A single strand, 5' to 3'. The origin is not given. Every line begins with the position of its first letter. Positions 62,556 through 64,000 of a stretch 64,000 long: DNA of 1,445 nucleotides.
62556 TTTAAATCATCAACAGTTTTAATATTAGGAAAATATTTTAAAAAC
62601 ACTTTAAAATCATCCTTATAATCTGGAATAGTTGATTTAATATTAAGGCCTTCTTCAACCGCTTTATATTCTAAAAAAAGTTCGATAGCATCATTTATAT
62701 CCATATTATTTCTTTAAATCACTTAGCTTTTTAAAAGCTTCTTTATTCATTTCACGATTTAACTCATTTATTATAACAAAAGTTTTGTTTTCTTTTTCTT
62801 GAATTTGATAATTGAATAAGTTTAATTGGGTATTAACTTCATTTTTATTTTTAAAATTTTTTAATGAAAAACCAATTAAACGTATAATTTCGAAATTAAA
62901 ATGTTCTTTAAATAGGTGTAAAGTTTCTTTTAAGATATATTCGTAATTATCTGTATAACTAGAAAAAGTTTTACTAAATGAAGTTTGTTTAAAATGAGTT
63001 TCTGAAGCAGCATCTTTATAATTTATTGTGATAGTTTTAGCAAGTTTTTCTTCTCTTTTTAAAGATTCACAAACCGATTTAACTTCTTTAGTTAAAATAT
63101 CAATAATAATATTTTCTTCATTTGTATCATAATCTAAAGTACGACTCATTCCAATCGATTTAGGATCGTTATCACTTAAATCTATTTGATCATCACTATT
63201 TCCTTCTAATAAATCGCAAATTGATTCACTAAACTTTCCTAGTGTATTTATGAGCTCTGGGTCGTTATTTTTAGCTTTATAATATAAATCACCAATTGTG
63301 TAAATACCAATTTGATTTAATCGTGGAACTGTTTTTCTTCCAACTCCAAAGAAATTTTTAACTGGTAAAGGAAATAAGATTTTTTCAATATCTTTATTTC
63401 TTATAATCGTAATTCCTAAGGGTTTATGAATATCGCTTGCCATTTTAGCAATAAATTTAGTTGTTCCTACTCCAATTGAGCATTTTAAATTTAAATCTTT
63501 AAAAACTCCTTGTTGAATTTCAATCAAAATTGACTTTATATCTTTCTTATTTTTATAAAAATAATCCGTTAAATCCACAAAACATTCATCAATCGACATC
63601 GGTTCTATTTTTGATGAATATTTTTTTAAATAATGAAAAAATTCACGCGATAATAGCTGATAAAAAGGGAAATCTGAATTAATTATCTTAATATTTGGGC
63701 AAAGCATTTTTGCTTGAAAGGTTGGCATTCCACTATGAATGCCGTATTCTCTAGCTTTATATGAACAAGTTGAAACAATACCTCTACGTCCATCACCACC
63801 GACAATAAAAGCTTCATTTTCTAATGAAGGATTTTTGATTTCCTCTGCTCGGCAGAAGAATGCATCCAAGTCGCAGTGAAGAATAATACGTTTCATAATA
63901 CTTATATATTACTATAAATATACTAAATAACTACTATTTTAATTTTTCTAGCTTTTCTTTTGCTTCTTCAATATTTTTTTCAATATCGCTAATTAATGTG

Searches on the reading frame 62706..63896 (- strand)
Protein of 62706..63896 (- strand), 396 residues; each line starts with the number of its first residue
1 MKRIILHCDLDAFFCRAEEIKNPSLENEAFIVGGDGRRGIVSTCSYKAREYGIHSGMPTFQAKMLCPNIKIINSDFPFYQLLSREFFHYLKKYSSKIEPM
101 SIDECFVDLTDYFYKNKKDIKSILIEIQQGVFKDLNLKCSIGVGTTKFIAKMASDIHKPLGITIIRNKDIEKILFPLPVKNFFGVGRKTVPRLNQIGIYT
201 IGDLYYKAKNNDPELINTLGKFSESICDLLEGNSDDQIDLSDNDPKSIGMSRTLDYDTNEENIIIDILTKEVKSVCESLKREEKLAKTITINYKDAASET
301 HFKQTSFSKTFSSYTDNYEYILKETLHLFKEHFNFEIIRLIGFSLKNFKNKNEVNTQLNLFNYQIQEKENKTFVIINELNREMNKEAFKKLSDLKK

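Call 48: find_encoding_contigs(protein=window:62706-63896:-, flank=10000, max_places=1)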
Protein window:62706-63896:- (396 aa): no gene with exactly this product is on record in the collection.
